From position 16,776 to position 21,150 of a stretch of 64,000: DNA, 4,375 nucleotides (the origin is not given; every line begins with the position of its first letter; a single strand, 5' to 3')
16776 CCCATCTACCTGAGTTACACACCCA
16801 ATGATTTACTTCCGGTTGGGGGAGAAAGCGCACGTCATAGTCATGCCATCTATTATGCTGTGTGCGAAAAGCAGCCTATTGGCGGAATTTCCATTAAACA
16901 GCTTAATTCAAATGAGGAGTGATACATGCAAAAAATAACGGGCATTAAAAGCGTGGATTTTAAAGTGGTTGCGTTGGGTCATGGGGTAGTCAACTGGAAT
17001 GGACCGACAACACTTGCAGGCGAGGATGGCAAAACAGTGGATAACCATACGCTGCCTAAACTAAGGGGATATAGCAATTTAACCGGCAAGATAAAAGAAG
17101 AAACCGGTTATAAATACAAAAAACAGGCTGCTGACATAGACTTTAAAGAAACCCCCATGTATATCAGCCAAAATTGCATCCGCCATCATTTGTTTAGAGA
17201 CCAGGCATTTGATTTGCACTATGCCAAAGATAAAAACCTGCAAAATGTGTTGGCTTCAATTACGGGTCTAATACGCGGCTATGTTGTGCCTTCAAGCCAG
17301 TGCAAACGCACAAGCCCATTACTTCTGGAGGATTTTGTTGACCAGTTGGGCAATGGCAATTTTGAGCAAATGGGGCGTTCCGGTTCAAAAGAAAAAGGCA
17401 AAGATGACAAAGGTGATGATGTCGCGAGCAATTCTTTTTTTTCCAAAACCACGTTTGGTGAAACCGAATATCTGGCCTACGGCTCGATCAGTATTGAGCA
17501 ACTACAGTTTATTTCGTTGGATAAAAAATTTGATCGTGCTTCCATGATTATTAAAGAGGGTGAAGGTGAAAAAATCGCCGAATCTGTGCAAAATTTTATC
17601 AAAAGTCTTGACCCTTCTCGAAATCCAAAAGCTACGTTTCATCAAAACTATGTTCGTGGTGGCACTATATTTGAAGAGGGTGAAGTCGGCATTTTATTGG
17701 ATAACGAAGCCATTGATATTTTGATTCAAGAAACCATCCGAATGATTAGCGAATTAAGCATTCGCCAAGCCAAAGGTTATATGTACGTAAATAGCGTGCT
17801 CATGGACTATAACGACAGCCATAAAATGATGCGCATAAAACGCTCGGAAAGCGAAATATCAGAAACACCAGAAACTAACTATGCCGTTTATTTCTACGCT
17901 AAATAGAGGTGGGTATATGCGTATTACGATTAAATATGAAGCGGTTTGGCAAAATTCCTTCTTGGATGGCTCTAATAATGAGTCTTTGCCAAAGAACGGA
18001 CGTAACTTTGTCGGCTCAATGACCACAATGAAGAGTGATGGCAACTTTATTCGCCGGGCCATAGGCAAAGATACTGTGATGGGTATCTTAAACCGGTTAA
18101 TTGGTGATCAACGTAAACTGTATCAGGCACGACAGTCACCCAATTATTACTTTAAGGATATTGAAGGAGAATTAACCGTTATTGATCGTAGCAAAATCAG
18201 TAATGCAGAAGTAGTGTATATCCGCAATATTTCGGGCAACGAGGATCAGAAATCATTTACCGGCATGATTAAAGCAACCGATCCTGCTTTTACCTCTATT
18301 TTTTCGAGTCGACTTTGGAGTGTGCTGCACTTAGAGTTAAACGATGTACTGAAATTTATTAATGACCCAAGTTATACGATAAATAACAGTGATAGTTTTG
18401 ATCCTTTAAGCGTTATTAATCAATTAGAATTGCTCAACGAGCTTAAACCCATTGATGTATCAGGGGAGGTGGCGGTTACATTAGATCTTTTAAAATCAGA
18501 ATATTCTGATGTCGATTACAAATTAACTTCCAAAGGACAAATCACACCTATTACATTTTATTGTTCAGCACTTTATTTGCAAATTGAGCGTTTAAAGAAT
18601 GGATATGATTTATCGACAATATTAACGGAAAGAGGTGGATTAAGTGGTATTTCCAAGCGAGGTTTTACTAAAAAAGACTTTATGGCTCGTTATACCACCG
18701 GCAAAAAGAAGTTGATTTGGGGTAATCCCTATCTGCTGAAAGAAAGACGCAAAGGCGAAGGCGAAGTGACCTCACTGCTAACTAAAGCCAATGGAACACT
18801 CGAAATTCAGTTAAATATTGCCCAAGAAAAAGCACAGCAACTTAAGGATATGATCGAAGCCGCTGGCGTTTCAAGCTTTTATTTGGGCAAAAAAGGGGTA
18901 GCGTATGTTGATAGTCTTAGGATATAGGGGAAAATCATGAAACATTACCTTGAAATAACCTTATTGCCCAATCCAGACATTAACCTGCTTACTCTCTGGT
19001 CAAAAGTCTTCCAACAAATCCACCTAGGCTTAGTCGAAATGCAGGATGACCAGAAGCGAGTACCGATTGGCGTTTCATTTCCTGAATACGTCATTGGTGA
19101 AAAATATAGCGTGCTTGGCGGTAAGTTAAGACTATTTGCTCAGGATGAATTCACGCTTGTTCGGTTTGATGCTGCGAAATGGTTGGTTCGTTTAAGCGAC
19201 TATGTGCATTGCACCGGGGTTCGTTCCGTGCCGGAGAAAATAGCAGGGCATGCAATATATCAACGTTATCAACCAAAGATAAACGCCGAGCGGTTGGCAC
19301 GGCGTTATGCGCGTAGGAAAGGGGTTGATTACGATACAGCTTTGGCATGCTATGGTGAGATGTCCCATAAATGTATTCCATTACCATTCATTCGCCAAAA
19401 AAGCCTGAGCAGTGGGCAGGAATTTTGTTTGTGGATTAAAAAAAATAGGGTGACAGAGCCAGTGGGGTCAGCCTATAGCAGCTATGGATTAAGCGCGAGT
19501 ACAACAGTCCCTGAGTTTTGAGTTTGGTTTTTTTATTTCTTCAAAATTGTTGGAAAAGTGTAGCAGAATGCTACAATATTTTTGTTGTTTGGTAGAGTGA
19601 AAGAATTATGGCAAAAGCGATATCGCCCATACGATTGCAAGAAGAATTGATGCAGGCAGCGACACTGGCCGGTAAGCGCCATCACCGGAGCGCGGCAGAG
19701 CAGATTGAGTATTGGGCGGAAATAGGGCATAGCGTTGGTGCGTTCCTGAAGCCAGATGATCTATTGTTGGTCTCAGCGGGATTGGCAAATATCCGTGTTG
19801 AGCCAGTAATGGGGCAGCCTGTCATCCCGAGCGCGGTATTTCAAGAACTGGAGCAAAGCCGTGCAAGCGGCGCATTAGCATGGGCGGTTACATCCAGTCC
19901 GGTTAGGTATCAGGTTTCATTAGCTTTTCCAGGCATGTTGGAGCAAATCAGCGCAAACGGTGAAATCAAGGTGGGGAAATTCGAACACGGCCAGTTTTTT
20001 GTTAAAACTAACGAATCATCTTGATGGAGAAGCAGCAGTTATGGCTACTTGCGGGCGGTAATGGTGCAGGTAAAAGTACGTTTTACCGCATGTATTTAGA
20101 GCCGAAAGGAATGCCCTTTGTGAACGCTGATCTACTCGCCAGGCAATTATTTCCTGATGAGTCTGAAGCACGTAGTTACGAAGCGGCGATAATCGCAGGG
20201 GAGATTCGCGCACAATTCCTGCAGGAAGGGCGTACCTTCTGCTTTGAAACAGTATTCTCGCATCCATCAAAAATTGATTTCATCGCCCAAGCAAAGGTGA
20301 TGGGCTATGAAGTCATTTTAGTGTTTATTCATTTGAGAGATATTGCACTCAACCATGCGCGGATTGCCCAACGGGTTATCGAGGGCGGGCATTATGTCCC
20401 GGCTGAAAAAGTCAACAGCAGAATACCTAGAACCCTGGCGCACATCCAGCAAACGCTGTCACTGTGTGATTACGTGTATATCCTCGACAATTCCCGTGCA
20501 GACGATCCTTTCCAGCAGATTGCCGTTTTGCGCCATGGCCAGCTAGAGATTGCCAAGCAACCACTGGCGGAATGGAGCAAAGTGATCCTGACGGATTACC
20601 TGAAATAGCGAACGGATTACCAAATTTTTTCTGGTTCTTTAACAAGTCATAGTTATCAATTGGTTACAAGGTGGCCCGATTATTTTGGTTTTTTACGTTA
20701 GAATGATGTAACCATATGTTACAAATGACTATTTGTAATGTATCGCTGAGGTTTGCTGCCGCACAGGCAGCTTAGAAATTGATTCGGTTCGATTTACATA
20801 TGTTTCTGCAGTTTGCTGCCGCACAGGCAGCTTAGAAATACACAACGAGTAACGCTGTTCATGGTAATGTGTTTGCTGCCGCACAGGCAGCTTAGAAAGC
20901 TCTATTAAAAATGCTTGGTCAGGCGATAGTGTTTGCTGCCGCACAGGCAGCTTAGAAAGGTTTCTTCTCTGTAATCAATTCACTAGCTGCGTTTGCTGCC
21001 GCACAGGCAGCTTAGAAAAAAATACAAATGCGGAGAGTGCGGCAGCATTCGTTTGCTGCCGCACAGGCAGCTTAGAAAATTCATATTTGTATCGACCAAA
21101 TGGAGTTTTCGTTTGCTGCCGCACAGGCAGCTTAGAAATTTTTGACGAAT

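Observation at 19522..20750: Protein toxin-antitoxin pair wedged between cas6f and the CRISPR leader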

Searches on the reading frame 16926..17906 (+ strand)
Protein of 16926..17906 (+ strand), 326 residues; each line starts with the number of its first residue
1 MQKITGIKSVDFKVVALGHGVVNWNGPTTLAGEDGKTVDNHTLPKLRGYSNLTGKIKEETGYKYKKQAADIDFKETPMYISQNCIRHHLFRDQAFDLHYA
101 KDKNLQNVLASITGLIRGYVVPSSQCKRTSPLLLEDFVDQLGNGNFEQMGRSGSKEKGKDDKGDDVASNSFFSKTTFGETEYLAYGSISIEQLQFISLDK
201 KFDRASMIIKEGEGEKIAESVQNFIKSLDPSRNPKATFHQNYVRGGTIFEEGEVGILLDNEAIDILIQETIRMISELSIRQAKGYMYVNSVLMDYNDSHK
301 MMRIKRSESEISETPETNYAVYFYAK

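Call 3: search_protein_families(library=pfam, proteins=[window:16926-17906:+], max_evalue=1)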
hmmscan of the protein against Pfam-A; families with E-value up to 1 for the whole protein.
window:16926-17906:+ (326 aa): 1 family
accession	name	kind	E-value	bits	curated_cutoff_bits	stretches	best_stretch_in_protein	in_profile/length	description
PF23204.1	KIF21A_2nd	-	0.22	12.3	27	0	260-280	51-71/90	KIF21A-like domain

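Call 4: search_protein_families(library=ncbifam, proteins=[window:16926-17906:+], max_evalue=1)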
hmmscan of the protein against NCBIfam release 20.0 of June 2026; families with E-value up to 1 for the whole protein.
window:16926-17906:+ (326 aa): 1 family
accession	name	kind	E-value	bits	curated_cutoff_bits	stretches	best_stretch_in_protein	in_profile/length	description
NF040577.1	cas_Cas7fv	equivalog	2e-148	493.9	200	1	6-326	1-317/317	type I-Fv CRISPR-associated protein Cas7fv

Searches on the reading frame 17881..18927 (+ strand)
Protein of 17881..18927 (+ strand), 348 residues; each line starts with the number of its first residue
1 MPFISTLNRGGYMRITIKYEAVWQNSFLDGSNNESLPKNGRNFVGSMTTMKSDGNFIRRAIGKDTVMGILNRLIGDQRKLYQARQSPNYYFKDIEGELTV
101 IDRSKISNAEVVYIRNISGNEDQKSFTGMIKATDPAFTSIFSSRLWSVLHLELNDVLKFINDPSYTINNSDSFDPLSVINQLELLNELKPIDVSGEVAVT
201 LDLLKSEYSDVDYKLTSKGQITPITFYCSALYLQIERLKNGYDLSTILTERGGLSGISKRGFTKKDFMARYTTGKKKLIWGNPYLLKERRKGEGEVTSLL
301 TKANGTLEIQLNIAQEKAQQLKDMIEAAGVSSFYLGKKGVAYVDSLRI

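Call 3: search_protein_families(library=pfam, proteins=[window:17881-18927:+], max_evalue=1)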
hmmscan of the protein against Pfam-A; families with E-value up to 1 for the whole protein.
window:17881-18927:+ (348 aa): 2 families
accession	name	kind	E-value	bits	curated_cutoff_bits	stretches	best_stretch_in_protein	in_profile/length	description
PF20158.4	Cas5fv_helical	-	3.6e-66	222.6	25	1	120-277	1-157/158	Cas5fv helical domain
PF03151.22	TPT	-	0.11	12.3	30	1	116-143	83-110/291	Triose-phosphate Transporter family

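Call 4: search_protein_families(library=ncbifam, proteins=[window:17881-18927:+], max_evalue=1)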
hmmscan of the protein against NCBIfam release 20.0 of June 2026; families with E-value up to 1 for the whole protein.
window:17881-18927:+ (348 aa): 0 families

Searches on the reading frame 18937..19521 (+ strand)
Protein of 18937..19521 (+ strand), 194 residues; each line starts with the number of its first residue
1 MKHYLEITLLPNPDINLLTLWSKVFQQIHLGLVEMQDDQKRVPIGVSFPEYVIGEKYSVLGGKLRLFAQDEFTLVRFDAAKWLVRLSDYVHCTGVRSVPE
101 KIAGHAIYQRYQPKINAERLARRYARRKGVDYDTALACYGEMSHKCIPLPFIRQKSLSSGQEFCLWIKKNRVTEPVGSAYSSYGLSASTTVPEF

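Call 3: search_protein_families(library=pfam, proteins=[window:18937-19521:+], max_evalue=1)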
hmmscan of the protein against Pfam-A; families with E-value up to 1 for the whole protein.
window:18937-19521:+ (194 aa): 1 family
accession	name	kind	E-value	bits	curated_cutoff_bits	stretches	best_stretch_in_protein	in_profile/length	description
PF09618.15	Cas_Csy4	-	3.8e-55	187.3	25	1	4-194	1-181/181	CRISPR-associated protein (Cas_Csy4)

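Call 4: search_protein_families(library=ncbifam, proteins=[window:18937-19521:+], max_evalue=1)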
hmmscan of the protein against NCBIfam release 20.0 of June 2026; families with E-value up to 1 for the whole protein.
window:18937-19521:+ (194 aa): 1 family
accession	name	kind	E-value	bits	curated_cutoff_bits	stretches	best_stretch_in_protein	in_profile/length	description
TIGR02563.1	cas_Csy4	equivalog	9.7e-40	136.5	36.25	1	3-194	1-184/184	type I-F CRISPR-associated endoribonuclease Cas6/Csy4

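Call 17: find_homologous_proteins(query=window:18937-19521:+, max_evalue=0.00001)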
Query window:18937-19521:+ (194 aa): 833 proteins with E <= 0.00001 among 939 candidates; the best 120 are listed.
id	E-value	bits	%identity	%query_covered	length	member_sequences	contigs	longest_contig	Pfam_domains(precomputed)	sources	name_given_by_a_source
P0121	1.9e-116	405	93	100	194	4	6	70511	PF09618.16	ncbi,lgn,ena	-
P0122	1.4e-109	382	88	100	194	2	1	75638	PF09618.16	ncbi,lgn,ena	-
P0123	1.0e-100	353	83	100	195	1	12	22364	PF09618.16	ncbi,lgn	-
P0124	5.1e-100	351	80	100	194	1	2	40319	PF09618.16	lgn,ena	-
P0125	1.7e-96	340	78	100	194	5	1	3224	PF09618.16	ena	-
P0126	3.2e-96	339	78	100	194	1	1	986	PF09618.16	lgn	-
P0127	4.4e-96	338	77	100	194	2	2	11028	PF09618.16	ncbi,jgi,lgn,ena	jgi:CRISPR-associated endonuclease Csy4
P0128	6.2e-96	338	79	100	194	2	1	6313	PF09618.16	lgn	-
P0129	8.5e-96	337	77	100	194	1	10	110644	PF09618.16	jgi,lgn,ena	-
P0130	3.1e-95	336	77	100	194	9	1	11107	PF09618.16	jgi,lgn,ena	-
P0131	1.6e-94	333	76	100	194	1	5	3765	PF09618.16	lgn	-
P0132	2.1e-93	330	76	100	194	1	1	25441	PF09618.16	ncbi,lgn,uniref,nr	ncbi:CRISPR-associated endonuclease Csy4 [Candidatus Nitrotoga sp. BS]|uniref:type I-F CRISPR-associ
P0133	2.3e-93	329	76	100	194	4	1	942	PF09618.16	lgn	-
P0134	2.9e-93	329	75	100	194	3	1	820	PF09618.16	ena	-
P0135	2.6e-92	326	76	100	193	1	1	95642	PF09618.16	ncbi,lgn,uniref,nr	ncbi:MAG: type I-F CRISPR-associated endoribonuclease Cas6/Csy4 [Methylobacter sp.]|uniref:type I-F 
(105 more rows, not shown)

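Call 19: find_related_loci(query=A1, collection=genome_contigs, flank=10000)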
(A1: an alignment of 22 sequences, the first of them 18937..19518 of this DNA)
Query A1 (194 aa) in genome_contigs; peptide patterns used: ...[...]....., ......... (x = any residue, [..] = any of these).
108 stretches matched a pattern; 98 encode a relative of the query (tblastn E <= 1e-3); the best 80 are kept; 80 distinct loci.
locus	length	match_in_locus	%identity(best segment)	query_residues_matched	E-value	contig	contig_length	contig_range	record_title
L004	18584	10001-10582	88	1-194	5e-116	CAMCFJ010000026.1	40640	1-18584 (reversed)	MAG: Candidatus Nitrotoga sp. CP45 isolate MiH-22jul19-114 genome assembly, contig: MiH-22jul19-C1570, whole genome shot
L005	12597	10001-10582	79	1-194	1e-104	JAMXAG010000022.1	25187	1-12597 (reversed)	MAG: Nitrosomonas sp. isolate NEU_AOB_4 opera_contig_113, whole genome shotgun sequence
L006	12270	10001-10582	76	1-194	1e-100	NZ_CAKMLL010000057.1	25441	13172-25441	Candidatus Nitrotoga sp. BS, whole genome shotgun sequence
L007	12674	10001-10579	76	1-194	4e-100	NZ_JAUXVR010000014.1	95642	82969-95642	MAG: Methylobacter sp. isolate C15_maxbin.016 C15_k141_365204, whole genome shotgun sequence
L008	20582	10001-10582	74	1-194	1e-98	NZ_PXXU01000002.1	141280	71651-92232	Nitrosomonas supralitoralis strain APG5 2, whole genome shotgun sequence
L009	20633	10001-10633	68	1-194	5e-97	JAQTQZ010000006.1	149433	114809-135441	MAG: Methylovulum sp. isolate STB_151 NODE_258_length_149433_cov_5.724445_Sandtown_B, whole genome shotgun sequence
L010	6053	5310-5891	73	1-194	3e-96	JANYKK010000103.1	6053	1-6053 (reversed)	MAG: Methylobacter sp. isolate GL140_5_metabinner_164_sub GL140_5_k141_158810, whole genome shotgun sequence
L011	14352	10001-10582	72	1-194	5e-96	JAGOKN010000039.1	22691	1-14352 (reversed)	MAG: Nitrosomonas sp. isolate Go_SlAct_bin_519 Go_SlAct_8177_length_22691_cov_15.264536, whole genome shotgun sequence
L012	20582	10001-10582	72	1-194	3e-96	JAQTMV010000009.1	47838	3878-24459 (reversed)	MAG: Methylococcales bacterium isolate STA_49 NODE_1413_length_47838_cov_5.151936_Sandtown_A, whole genome shotgun seque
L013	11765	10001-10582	73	1-194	3e-96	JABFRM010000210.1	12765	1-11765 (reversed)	MAG: Methylococcaceae bacterium isolate P-RSF-IL-24 seq_1777, whole genome shotgun sequence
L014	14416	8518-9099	74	1-194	3e-96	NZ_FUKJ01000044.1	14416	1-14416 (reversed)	Crenothrix polyspora isolate RSM_CP2, whole genome shotgun sequence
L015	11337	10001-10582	72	1-194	9e-96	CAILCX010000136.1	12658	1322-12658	MAG: uncultured Methylobacter sp. isolate Day6-2_bin-251 genome assembly, contig: bin-251:136/215, whole genome shotgun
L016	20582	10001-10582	72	1-194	4e-94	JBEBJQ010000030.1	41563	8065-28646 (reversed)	MAG: Methylococcales bacterium isolate TF_1 NODE_394_length_41563_cov_13.883272, whole genome shotgun sequence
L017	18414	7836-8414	71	1-193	9e-94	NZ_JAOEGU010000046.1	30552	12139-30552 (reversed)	Methylobacter psychrophilus strain Z-0021 NODE_46_length_30552_cov_9.812588, whole genome shotgun sequence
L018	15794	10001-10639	66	1-194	3e-92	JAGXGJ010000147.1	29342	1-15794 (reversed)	MAG: Methylococcaceae bacterium isolate LH_M36 k141_1280414, whole genome shotgun sequence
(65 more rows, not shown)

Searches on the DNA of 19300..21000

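Call 67: search_rna_families(source=window, start=19300, end=21000, threshold=evalue, max_evalue=1)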
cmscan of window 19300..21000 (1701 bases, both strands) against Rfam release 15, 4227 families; matches with E-value up to 1: 5.
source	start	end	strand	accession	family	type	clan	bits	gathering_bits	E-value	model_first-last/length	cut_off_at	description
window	20751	20778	+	RF01317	CRISPR-DR4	Gene; CRISPR;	CL00014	42.5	35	4.9e-08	1-28/28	no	CRISPR RNA direct repeat element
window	20811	20838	+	RF01317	CRISPR-DR4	Gene; CRISPR;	CL00014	42.5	35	4.9e-08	1-28/28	no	CRISPR RNA direct repeat element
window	20871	20898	+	RF01317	CRISPR-DR4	Gene; CRISPR;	CL00014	42.5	35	4.9e-08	1-28/28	no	CRISPR RNA direct repeat element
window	20931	20958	+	RF01317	CRISPR-DR4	Gene; CRISPR;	CL00014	42.5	35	4.9e-08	1-28/28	no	CRISPR RNA direct repeat element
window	19545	19609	+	RF02931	Bacilli-1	Gene; sRNA;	-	17.3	55.6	0.89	1-65/65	no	Bacilli-1 RNA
